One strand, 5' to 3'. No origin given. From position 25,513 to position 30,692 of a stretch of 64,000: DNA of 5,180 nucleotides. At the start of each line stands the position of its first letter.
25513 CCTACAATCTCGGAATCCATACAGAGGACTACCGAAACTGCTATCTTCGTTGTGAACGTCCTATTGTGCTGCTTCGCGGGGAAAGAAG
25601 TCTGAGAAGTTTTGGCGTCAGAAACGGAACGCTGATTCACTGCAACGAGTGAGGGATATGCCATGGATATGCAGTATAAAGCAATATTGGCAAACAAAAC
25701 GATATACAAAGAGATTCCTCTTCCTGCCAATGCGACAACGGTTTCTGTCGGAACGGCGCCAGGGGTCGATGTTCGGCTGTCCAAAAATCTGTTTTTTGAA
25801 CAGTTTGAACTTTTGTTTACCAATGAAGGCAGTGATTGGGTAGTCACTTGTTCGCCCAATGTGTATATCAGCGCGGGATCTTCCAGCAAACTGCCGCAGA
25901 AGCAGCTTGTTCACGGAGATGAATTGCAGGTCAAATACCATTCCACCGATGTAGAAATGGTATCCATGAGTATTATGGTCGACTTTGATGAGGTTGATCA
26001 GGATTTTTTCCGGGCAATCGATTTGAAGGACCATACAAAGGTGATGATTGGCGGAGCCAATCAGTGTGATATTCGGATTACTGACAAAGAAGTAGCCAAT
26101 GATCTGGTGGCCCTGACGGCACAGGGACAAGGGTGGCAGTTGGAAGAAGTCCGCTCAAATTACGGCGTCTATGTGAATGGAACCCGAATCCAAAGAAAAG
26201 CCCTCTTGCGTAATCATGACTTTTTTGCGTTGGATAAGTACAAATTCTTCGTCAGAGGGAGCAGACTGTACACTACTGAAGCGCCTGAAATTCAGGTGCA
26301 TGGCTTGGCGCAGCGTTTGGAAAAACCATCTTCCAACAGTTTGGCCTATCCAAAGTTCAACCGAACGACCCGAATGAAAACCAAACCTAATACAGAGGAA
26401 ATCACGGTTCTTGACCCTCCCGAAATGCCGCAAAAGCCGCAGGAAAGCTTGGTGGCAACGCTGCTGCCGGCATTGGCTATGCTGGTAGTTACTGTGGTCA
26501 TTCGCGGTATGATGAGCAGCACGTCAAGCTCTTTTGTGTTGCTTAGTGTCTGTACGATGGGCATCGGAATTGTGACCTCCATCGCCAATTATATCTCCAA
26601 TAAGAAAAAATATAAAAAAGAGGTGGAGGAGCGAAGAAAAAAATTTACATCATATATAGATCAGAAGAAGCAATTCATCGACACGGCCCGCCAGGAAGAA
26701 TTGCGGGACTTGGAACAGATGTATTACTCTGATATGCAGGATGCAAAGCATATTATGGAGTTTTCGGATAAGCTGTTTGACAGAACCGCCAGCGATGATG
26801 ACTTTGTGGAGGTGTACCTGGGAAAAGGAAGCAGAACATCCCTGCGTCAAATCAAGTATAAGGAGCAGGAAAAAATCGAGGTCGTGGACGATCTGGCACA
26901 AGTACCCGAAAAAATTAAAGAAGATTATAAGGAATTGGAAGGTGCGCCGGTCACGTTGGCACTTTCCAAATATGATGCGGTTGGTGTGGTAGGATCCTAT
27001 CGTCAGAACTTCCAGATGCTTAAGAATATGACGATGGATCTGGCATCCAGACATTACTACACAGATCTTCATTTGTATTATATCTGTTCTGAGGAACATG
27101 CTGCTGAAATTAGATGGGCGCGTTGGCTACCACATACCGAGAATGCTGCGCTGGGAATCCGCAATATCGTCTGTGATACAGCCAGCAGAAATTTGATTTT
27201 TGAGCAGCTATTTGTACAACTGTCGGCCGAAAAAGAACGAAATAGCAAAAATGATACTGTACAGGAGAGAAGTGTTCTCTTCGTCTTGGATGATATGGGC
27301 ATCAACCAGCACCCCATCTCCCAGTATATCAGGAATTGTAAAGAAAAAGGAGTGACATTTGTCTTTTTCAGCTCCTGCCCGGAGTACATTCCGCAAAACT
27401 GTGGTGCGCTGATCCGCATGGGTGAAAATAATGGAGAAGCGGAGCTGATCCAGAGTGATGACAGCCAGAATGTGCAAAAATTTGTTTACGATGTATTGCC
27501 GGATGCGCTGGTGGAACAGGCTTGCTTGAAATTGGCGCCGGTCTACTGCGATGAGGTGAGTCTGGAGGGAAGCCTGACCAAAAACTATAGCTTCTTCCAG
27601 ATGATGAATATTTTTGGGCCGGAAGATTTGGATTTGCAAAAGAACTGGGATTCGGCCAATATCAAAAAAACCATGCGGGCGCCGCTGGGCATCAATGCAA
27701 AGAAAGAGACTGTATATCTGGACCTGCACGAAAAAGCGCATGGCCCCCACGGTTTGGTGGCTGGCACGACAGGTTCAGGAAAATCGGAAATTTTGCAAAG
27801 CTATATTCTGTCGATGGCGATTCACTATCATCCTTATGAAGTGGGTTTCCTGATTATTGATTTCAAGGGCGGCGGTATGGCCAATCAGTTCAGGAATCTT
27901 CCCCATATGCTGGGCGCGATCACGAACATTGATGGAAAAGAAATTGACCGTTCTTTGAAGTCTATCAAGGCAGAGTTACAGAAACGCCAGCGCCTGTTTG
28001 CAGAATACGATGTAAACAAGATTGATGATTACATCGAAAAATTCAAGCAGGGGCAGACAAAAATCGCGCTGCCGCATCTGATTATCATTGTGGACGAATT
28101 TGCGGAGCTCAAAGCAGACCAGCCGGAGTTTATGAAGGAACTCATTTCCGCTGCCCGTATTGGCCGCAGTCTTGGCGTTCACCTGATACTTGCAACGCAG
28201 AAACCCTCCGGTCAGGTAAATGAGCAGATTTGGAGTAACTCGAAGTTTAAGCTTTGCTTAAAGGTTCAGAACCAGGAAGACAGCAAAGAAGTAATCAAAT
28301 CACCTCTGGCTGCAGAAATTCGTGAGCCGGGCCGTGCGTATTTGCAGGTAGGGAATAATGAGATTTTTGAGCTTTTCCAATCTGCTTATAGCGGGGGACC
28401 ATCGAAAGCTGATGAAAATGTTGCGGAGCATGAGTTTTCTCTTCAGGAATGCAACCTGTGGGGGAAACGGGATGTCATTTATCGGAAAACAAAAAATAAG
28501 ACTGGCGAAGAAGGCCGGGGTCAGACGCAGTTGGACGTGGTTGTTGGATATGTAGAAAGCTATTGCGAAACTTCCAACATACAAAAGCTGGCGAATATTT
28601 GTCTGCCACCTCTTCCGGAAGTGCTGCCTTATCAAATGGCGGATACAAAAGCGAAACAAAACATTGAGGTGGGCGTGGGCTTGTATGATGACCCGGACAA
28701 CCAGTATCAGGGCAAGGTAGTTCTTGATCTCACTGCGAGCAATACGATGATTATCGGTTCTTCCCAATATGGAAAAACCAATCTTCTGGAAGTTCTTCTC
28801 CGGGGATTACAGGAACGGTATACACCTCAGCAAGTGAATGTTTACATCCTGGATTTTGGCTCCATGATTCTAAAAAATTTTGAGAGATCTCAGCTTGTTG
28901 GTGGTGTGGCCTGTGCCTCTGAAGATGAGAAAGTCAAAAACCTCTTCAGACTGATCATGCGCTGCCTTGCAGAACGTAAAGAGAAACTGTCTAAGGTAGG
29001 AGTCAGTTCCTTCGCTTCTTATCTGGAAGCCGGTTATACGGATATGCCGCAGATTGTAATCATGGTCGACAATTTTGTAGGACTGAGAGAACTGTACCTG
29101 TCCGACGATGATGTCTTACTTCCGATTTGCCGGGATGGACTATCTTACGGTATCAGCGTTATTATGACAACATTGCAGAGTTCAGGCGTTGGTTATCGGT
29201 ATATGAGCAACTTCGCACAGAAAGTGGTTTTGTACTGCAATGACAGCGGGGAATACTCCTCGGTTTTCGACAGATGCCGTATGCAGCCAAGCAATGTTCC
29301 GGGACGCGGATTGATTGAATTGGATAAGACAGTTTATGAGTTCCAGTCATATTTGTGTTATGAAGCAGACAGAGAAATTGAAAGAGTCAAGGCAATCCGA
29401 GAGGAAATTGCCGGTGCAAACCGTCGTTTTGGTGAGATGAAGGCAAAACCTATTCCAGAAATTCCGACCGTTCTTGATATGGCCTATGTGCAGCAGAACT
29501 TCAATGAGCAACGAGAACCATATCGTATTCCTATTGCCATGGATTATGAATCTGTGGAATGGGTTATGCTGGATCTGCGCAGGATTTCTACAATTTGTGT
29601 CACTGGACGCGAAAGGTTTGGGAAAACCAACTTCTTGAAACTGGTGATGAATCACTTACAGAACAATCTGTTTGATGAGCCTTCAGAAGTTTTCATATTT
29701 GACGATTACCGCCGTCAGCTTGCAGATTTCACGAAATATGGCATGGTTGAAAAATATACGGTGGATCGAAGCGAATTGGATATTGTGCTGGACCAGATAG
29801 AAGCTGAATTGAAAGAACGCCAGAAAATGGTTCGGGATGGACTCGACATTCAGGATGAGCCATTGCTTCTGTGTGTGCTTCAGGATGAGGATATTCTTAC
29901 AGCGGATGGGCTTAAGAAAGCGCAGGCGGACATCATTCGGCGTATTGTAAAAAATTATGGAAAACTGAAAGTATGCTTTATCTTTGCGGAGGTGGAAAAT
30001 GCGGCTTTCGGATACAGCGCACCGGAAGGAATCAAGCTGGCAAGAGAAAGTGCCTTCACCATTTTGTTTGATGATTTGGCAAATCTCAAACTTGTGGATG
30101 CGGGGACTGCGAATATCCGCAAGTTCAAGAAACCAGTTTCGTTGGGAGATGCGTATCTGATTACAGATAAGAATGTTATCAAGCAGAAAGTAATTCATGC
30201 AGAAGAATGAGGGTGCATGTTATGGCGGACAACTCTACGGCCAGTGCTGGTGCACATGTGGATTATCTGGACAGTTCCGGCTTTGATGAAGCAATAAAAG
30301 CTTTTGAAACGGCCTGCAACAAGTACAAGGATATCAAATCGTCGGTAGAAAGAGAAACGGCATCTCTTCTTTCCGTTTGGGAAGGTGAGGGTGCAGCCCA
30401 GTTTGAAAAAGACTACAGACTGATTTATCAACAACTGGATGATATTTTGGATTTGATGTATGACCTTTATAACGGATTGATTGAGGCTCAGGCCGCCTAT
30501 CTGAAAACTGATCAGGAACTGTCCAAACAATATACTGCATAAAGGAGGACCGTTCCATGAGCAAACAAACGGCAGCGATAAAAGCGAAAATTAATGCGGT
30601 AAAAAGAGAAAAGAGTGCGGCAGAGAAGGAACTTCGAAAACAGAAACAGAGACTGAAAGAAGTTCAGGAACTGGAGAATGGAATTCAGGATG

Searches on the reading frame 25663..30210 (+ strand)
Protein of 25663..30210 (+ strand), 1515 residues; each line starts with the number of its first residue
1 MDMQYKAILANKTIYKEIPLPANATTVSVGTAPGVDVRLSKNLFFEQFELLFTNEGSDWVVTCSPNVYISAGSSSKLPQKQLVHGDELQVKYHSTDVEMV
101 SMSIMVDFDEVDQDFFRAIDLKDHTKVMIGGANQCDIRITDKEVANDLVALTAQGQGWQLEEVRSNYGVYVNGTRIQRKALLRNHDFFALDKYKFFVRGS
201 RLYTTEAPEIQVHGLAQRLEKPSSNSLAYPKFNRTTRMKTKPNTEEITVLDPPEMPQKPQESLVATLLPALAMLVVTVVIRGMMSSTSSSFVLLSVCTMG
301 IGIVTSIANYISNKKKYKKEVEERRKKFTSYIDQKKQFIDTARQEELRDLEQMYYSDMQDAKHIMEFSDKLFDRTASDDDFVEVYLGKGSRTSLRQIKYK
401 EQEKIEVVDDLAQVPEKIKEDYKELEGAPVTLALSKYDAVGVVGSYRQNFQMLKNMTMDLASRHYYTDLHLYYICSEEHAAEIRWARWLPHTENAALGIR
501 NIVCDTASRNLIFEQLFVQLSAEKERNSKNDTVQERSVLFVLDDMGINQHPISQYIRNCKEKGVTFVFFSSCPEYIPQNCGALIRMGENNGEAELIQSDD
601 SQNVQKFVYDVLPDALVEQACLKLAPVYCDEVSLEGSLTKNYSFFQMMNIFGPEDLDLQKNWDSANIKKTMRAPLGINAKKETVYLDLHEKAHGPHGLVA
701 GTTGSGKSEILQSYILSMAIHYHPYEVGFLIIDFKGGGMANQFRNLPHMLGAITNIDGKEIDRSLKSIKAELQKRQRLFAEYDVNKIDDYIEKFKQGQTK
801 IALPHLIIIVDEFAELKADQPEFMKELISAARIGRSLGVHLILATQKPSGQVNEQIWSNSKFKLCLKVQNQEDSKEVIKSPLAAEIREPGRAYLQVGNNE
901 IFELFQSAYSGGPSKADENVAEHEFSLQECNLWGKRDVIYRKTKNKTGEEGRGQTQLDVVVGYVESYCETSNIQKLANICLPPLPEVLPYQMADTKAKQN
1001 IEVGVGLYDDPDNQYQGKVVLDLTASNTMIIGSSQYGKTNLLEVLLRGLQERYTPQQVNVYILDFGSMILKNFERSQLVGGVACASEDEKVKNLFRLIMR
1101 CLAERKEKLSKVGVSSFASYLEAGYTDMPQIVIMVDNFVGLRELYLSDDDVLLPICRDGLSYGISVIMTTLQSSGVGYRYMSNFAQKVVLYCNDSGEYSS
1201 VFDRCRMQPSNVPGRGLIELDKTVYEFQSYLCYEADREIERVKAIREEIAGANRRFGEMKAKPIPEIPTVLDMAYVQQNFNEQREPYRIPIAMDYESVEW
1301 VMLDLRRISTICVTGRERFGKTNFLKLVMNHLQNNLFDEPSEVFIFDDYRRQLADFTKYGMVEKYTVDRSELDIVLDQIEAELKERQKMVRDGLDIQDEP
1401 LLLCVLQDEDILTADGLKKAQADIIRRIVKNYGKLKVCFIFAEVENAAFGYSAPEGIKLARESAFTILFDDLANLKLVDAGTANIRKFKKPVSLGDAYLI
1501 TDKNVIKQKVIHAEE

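Call 4: search_protein_families(library=pfam, proteins=[window:25663-30210:+], max_evalue=0.01)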
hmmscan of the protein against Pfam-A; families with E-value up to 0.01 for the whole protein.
window:25663-30210:+ (1515 aa): 12 families
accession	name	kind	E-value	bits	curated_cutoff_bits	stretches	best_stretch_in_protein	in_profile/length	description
PF01580.24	FtsK_SpoIIIE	-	1.6e-51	175.3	24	2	669-849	16-220/221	FtsK/SpoIIIE family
PF13401.12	AAA_22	-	5.9e-13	49.7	27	2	694-845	5-122/130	AAA domain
PF16697.10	Yop-YscD_cpl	-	1.9e-10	41.3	33.2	1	124-195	16-88/94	Inner membrane component of T3SS, cytoplasmic domain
PF01637.24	ATPase_2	-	1.5e-07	32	33.2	0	1309-1368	21-76/225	ATPase domain predominantly from Archaea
PF00498.31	FHA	-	1.7e-06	28.8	20.7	1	128-187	2-63/67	FHA domain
PF00910.28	RNA_helicase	-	0.00012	23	21.5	0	1029-1077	2-51/105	RNA helicase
PF10412.15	TrwB_AAD_bind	-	0.00038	19.9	20.5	0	1025-1073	15-59/387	Type IV secretion-system coupling protein DNA-binding domain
PF08477.19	Roc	-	0.00062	20.4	27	0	334-359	56-81/119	Ras of Complex, Roc, domain of DAPkinase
PF13191.12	AAA_16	-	0.00066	20.7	32.6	0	693-832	23-160/167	AAA ATPase domain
PF13555.12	AAA_29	-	0.0038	17.4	27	0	694-712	23-40/61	P-loop containing region of AAA domain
PF05872.18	HerA_C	-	0.0064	15.6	22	0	686-736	13-59/502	Helicase HerA-like C-terminal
PF05621.17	TniB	-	0.009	15.9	22.4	0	690-715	31-56/189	Bacterial TniB protein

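Call 65: search_protein_families(library=ncbifam, proteins=[window:25663-30210:+], max_evalue=0.001)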
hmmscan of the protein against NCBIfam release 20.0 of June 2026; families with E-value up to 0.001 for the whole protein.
window:25663-30210:+ (1515 aa): 7 families
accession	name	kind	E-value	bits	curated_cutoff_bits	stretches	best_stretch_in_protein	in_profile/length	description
TIGR03928.1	T7_EssCb_Firm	equivalog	0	1184.2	778.4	1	229-1510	3-1294/1296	type VII secretion protein EssC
TIGR03924.1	T7SS_EccC_a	equivalog_domain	3.2e-116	389.7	509.15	2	251-913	3-672/673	type VII secretion protein EccCa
TIGR03925.1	T7SS_EccC_b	equivalog_domain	6.9e-88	295.3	346.55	2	977-1386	18-438/564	type VII secretion protein EccCb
NF007615.0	PRK10263.1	equivalog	1e-17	63.2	1566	1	681-879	1000-1217/1355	DNA translocase FtsK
NF041214.1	plasmid_TraB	equivalog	2.6e-05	22.9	800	1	692-874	246-415/639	plasmid transfer protein TraB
NF040937.1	HerA_Thermprot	equivalog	4.3e-05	22.1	800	1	785-880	331-426/487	DNA double-strand break repair helicase HerA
NF049868.1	FhaB_Rv0019c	equivalog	4.9e-05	23.4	125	1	119-182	81-143/158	FHA domain-containing protein FhaB/FipA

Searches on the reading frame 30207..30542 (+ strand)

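Call 8: search_protein_families(library=pfam, proteins=[window:30207-30542:+], max_evalue=0.001)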
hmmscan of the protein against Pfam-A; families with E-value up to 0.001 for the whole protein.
window:30207-30542:+ (111 aa): 1 family
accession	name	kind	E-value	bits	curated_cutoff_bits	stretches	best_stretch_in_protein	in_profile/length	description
PF06013.18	WXG100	-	7.4e-09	36.2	27.3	1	23-103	6-86/86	Proteins of 100 residues with WXG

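Call 65: search_protein_families(library=ncbifam, proteins=[window:30207-30542:+], max_evalue=0.001)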
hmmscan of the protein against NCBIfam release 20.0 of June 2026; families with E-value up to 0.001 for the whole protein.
window:30207-30542:+ (111 aa): 1 family
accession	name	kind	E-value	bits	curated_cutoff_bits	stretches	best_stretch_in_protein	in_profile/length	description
TIGR03930.1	WXG100_ESAT6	subfamily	7.7e-08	32.4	44.85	1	23-105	6-88/90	WXG100 family type VII secretion target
